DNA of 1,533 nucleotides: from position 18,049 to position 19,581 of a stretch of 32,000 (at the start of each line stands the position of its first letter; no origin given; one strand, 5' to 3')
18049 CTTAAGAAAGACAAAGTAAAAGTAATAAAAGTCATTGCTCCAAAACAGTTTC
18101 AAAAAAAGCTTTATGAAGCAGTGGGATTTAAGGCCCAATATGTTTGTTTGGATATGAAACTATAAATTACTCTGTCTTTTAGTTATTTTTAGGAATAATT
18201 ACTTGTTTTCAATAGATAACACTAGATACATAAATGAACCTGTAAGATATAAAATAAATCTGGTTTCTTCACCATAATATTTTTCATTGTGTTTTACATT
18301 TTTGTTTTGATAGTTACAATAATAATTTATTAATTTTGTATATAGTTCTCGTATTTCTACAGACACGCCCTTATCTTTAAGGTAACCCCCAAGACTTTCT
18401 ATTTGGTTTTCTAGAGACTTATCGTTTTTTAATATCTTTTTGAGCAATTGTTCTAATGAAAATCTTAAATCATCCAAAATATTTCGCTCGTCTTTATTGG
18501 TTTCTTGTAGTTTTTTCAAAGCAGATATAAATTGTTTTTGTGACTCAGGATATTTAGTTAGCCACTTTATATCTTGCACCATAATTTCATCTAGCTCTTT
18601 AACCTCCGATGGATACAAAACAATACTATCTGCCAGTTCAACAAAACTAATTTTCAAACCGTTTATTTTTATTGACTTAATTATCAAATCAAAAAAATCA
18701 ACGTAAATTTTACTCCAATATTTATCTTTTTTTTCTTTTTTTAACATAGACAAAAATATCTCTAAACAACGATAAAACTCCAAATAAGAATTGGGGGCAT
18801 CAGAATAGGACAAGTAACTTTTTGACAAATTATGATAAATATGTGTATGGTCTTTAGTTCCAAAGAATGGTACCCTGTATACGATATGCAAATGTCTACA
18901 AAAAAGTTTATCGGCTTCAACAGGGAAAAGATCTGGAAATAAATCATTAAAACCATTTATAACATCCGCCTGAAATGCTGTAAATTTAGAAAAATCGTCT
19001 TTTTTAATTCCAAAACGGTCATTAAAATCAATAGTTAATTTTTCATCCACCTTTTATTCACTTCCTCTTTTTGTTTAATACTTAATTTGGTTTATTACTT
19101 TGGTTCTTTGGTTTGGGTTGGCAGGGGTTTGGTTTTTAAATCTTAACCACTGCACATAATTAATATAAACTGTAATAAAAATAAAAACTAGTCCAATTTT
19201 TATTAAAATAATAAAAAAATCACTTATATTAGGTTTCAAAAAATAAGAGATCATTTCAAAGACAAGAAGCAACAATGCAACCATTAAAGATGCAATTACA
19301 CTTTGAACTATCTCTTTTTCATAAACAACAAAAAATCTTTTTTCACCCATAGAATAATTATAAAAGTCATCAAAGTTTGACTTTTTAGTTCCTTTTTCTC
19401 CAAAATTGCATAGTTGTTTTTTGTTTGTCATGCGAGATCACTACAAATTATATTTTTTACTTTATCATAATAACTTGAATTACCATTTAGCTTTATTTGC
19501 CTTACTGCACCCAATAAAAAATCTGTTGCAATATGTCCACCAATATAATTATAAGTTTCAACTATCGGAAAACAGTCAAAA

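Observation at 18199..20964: Four-gene operon of unknowns abutting RadC and a type I R-M system: candidate undescribed defence module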

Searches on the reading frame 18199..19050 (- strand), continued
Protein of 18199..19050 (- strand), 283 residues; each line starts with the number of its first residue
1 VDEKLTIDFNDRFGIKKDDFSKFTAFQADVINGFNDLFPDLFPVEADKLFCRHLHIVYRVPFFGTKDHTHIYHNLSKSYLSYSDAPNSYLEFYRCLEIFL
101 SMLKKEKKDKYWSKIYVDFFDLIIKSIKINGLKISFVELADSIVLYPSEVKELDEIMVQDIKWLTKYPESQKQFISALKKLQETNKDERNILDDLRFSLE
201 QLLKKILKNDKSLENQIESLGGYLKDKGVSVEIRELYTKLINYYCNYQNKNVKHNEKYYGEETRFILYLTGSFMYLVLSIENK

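Call 73: search_protein_families(library=pfam, alignment_id=A4, max_evalue=0.00001)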
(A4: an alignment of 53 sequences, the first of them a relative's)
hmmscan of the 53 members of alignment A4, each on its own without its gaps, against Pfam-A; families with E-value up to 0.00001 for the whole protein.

A. member 1, L005:5175-5936:+ (254 aa): 2 families
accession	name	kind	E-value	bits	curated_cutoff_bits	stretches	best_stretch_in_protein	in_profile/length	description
PF08861.15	DUF1828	-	8.6e-31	106.5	22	1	33-121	1-91/91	Domain of unknown function DUF1828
PF08862.16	DUF1829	-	6.3e-29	100.8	22.2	1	159-245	1-87/87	Domain of unknown function DUF1829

B. families by the number of members that match (of 53 scanned): 71 families (the first 25 are shown)
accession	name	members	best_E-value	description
PF13635.12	DUF4143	3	1.6e-38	Domain of unknown function (DUF4143)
PF00589.27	Phage_integrase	3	5e-38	Phage integrase family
PF13173.12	AAA_14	3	5.7e-29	AAA domain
PF13495.12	Phage_int_SAM_4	2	3.3e-17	Phage integrase, N-terminal SAM-like domain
PF13166.12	AAA_13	2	1.3e-15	AAA domain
PF01139.22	RtcB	1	1.8e-131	tRNA-splicing ligase RtcB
PF11867.13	T1RH-like_C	1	4.9e-129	Type I restriction enzyme HindI endonuclease subunit-like, C-terminal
PF06181.16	Urate_ox_N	1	6.8e-119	Urate oxidase N-terminal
PF00206.25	Lyase_1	1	6.7e-116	Lyase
PF10150.14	RNase_E_G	1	1.9e-97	Ribonuclease E/G family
PF18766.7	SWI2_SNF2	1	3.5e-77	SWI2/SNF2 ATPase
PF19658.4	DUF6161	1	1.2e-70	Family of unknown function (DUF6161)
PF02126.24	PTE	1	4.6e-56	Phosphotriesterase family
PF00557.29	Peptidase_M24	1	1.2e-55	Metallopeptidase family M24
PF00009.33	GTP_EFTU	1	3.8e-55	Elongation factor Tu GTP binding domain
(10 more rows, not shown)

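Call 74: search_protein_families(library=pfam, alignment_id=A5, max_evalue=0.00001)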
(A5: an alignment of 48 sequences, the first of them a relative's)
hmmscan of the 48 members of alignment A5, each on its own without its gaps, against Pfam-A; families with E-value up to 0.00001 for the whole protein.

A. member 1, L006:2114-2797:- (228 aa): 0 families

B. families by the number of members that match (of 48 scanned): 48 families (the first 25 are shown)
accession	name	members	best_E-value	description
PF13195.11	DUF4011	2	3.9e-45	Protein of unknown function (DUF4011)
PF18741.7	MTES_1575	2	1.4e-33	REase_MTES_1575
PF00009.33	GTP_EFTU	2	4.9e-33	Elongation factor Tu GTP binding domain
PF08245.18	Mur_ligase_M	2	1.1e-29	Mur ligase middle domain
PF09106.17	SelB-wing_2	2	4.9e-22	Elongation factor SelB, winged helix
PF09107.17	SelB-wing_3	2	7.2e-19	Elongation factor SelB, winged helix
PF02875.26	Mur_ligase_C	2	5.2e-18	Mur ligase, glutamate ligase domain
PF02310.24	B12-binding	2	6.8e-18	B12 binding domain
PF13086.12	AAA_11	2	4.2e-17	AAA domain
PF13087.12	AAA_12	2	8.3e-16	AAA domain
PF21799.2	MurD-like_N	2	9.7e-16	Mur ligase MurD-like, N-terminal domain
PF03144.31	GTP_EFTU_D2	2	7.7e-12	Elongation factor Tu domain 2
PF25461.1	Beta-barrel_SelB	2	7.9e-11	Selenocysteine-specific elongation factor, beta-barrel domain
PF11784.13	DUF3320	2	8.1e-11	Protein of unknown function (DUF3320)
PF13245.12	AAA_19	2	1.9e-08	AAA domain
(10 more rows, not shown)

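Call 108: search_dna_similar(query=window:18199-19050:-, collection=plasmids, mode=protein, max_evalue=0.00001, max_rows=25)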
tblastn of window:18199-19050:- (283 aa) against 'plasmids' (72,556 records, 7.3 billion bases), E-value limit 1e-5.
Records with a match: 1; places in all: 1; records where one place covers at least 80% of the query: 0.
Best place of each record, by identity: <60% 1.
By first word of the organism name: Lactobacillus 1.
By predicted mobility (MOB-suite, as given by PLSDB): non-mobilizable 1.
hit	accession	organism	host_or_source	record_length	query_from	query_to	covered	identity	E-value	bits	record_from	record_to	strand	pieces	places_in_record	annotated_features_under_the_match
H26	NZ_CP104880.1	Lactobacillus amylovorus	Pig,Single cell,feces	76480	187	267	29%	38.6%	9e-9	64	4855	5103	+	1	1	hypothetical protein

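Call 109: search_dna_similar(query=window:18199-19050:-, collection=phages, mode=protein, max_evalue=0.001, max_rows=10)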
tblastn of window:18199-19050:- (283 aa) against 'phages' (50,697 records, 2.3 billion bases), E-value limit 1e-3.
Records with a match: 1; places in all: 1; records where one place covers at least 80% of the query: 0.
Best place of each record, by identity: <60% 1.
By first word of the organism name: Enterococcus 1.
By host as written in the record: Enterococcus faecalis 1.
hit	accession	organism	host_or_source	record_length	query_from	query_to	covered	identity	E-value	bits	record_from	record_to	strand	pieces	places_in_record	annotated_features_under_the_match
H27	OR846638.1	Enterococcus phage Efs 1-1-1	Enterococcus faecalis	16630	163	281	42%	36.4%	4e-9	63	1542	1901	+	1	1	record has no annotation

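Call 111: get_annotated_region(hit=H26, flank=6000)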
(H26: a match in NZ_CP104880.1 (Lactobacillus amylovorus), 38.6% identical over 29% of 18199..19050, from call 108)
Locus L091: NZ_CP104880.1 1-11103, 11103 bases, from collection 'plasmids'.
description: Lactobacillus amylovorus strain CACC736 plasmid p1_CACC736, complete sequence
organism: Lactobacillus amylovorus (NCBI taxid 1604)
taxonomy: Bacteria; Bacillota; Bacilli; Lactobacillales; Lactobacillaceae; Lactobacillus; Lactobacillus amylovorus
host: -; source: Pig,Single cell,feces; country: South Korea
typing (MOB-suite, as given by PLSDB): non-mobilizable; replicon rep_cluster_240
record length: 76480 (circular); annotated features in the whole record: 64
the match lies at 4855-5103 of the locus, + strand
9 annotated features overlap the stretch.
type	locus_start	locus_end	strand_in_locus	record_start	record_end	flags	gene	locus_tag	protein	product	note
CDS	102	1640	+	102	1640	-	-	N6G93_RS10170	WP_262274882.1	hypothetical protein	-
CDS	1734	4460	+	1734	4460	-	-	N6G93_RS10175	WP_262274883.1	DNA methyltransferase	-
CDS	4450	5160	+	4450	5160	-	-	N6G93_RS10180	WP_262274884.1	hypothetical protein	-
CDS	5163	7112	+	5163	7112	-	-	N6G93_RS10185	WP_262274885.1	DEAD/DEAH box helicase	-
CDS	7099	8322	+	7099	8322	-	-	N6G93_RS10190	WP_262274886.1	GIY-YIG nuclease family protein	-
CDS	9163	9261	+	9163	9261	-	-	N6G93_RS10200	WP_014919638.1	type I toxin-antitoxin system Fst family toxin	-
CDS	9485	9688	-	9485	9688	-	-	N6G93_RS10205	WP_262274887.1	hypothetical protein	-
CDS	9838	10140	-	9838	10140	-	-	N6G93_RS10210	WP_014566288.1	hypothetical protein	-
CDS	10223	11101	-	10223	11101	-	-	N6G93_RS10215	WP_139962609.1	ParA family protein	-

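Call 114: find_encoding_contigs(protein=P0045, flank=6000, max_places=4)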
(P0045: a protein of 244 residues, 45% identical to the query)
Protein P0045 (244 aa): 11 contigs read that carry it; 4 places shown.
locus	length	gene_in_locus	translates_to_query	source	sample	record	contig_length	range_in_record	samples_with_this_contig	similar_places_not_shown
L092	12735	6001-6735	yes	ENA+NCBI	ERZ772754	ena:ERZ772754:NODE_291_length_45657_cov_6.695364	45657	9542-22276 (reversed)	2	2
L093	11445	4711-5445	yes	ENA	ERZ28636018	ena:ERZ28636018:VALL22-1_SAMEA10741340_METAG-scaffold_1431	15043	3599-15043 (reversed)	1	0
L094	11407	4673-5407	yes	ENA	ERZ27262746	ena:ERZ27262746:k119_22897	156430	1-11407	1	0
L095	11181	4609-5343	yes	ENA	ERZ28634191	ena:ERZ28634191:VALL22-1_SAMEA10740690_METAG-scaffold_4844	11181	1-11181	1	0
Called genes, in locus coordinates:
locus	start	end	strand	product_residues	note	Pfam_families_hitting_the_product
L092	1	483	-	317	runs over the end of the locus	PF01965:DJ-1_PfpI, PF00165:HTH_AraC (weak), PF12833:HTH_18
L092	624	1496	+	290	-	PF12706:Lactamase_B_2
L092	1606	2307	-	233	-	PF02798:GST_N (faint), PF13417:GST_N_3, PF10568:Tom37, PF13409:GST_N_2, PF17172:GST_N_4, PF17171:GST_C_6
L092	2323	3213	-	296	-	PF02129:Peptidase_S15 (weak), PF00561:Abhydrolase_1, PF12146:Hydrolase_4, PF12697:Abhydrolase_6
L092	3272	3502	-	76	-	PF01361:Tautomerase (weak)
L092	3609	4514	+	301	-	PF00126:HTH_1, PF03466:LysR_substrate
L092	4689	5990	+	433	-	PF13173:AAA_14, PF13635:DUF4143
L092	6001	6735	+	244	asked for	-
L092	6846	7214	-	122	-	PF00581:Rhodanese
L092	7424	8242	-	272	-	PF01263:Aldose_epim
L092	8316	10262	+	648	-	PF00270:DEAD (weak), PF04851:ResIII (faint), PF13307:Helicase_C_2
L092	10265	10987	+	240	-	PF00814:TsaD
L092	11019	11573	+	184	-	PF03843:Slp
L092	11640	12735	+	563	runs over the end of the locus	PF00501:AMP-binding, PF13193:AMP-binding_C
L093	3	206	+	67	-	?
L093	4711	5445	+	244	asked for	-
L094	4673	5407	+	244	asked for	-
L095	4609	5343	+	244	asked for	-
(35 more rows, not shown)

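Call 115: find_encoding_contigs(protein=P0042, flank=6000, max_places=2)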
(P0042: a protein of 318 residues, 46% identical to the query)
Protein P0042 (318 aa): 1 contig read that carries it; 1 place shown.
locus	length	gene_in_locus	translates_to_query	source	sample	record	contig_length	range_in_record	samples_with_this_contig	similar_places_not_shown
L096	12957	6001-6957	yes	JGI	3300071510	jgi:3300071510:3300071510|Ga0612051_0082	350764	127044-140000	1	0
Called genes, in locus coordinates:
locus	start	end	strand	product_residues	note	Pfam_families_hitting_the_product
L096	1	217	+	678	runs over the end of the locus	PF00672:HAMP, PF00989:PAS, PF13188:PAS_8 (faint), PF08448:PAS_4, PF00512:HisKA, PF02518:HATPase_c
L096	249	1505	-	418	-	PF01979:Amidohydro_1, PF07969:Amidohydro_3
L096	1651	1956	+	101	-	PF01527:HTH_Tnp_1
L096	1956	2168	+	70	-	-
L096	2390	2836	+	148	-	PF13625:Helicase_C_3 (weak)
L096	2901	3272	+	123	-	PF04255:DUF433 (weak)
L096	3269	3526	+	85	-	-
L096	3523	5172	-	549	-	PF14104:DUF4277, PF01609:DDE_Tnp_1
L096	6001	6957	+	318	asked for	-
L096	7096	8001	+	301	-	-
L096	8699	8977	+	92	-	PF03683:UPF0175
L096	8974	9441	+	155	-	PF11848:DUF3368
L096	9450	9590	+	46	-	-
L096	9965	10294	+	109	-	-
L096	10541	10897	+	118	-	PF00271:Helicase_C, PF16203:ERCC3_RAD25_C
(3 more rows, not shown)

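Call 116: find_encoding_contigs(protein=P0040, flank=6000, max_places=3)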
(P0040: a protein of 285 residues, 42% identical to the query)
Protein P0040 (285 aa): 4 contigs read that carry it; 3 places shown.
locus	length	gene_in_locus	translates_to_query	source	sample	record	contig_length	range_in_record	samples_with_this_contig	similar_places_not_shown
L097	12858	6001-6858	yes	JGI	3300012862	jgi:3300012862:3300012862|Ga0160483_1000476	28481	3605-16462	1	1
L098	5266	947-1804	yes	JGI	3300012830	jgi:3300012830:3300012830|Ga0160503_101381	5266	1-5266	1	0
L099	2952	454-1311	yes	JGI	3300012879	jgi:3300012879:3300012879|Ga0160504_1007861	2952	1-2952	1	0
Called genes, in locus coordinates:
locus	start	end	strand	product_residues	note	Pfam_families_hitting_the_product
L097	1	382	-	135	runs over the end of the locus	PF13648:Lipocalin_4 (weak)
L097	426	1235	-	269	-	-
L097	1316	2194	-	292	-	-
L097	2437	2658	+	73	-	PF13560:HTH_31, PF12844:HTH_19, PF01381:HTH_3, PF13443:HTH_26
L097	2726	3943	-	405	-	-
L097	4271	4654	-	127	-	-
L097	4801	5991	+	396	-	-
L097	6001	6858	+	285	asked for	-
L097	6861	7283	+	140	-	-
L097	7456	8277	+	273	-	-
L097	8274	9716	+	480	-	-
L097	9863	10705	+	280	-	-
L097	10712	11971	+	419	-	PF00158:Sigma54_activat, PF00004:AAA (weak), PF07724:AAA_2, PF07728:AAA_5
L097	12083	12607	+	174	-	-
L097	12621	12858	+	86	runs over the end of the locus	-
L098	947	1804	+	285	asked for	-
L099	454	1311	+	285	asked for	-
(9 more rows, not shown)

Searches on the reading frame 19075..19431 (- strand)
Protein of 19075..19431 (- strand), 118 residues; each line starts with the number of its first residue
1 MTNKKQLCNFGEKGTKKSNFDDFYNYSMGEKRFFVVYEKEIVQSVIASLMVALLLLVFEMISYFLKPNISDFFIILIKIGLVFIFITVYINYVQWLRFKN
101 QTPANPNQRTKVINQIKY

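Call 4: search_protein_families(library=pfam, proteins=[window:19075-19431:-], max_evalue=1)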
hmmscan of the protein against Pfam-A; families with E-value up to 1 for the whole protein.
window:19075-19431:- (118 aa): 3 families
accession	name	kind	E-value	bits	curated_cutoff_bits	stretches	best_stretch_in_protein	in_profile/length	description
PF22285.2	DUF6962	-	0.0086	16.6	27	1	41-89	60-110/198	Family of unknown function (DUF6962)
PF12263.13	DUF3611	-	0.017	15.5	27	1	50-117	27-98/175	Protein of unknown function (DUF3611)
PF11027.13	DUF2615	-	1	9.9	23.4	0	43-68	49-74/104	Protein of unknown function (DUF2615)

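Call 5: search_protein_families(library=padloc, proteins=[window:19075-19431:-], max_evalue=1)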
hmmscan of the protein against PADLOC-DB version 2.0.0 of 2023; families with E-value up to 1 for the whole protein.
window:19075-19431:- (118 aa): 2 families
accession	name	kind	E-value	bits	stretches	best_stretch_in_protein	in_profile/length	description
PDLC00686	Effector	-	0.002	15.7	1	29-95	10-77/209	2TM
PDLC00705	Effector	-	0.57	8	1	26-96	4-70/203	2TM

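Call 7: search_protein_families(library=ncbifam, proteins=[window:19075-19431:-], max_evalue=1)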
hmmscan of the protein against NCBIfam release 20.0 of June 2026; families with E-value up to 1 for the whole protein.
window:19075-19431:- (118 aa): 1 family
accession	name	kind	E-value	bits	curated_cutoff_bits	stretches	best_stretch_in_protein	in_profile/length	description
NF041560.1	T6SS_Burk_ExIF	subfamily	0.9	9.2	90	0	39-101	130-191/234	putative type VI secretion system effector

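Call 8: search_protein_families(library=phrogs, proteins=[window:19075-19431:-], max_evalue=1)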
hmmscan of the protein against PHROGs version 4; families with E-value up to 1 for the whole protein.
window:19075-19431:- (118 aa): 0 families

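Call 84: find_related_loci(query=window:19075-19431:-, collection=viral_contigs, flank=6000)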
Query window:19075-19431:- (118 aa) in viral_contigs; peptide patterns used: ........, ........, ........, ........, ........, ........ (x = any residue, [..] = any of these).
7 stretches matched a pattern, but none encodes a relative of the query by tblastn (E <= 1e-3).

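Call 85: find_related_loci(query=window:19075-19431:-, collection=metagenome_contigs, flank=6000)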
Query window:19075-19431:- (118 aa) in metagenome_contigs; peptide patterns used: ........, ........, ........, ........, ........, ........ (x = any residue, [..] = any of these).
158 stretches matched a pattern, but none encodes a relative of the query by tblastn (E <= 1e-3).

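Call 86: list_cluster_members(proteins=[window:19075-19431:-, P0054, P0055, P0056, P0057, P0014])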
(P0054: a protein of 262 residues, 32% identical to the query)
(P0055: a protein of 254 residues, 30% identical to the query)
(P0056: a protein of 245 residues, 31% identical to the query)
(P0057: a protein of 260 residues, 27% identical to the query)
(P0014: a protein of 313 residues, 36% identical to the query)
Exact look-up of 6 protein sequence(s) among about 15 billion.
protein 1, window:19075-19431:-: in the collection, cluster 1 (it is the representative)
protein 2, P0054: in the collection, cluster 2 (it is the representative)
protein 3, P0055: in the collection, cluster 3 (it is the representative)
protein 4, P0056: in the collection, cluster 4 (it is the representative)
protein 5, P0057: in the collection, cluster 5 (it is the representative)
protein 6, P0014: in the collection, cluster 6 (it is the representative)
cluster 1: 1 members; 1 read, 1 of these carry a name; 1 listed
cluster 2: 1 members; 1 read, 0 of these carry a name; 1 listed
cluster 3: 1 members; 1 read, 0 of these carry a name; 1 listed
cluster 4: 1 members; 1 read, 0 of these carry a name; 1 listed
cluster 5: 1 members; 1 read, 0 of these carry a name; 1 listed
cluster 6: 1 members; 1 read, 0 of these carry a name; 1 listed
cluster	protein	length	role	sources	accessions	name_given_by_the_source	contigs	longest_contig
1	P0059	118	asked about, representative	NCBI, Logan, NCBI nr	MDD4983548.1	MAG: hypothetical protein PHH82_01755 [Candidatus ainarchaeum sp.] | hypothetical protein [Candidatus ainarchaeum sp.]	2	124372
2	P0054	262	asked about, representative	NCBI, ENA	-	-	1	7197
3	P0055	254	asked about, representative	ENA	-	-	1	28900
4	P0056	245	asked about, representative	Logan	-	-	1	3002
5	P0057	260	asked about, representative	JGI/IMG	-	-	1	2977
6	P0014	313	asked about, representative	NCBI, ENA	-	-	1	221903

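Call 106: search_dna_similar(query=window:19075-19431:-, collection=plasmids, mode=protein, max_evalue=0.1, max_rows=10)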
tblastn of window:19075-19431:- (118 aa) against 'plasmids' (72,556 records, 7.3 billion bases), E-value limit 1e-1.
No match.
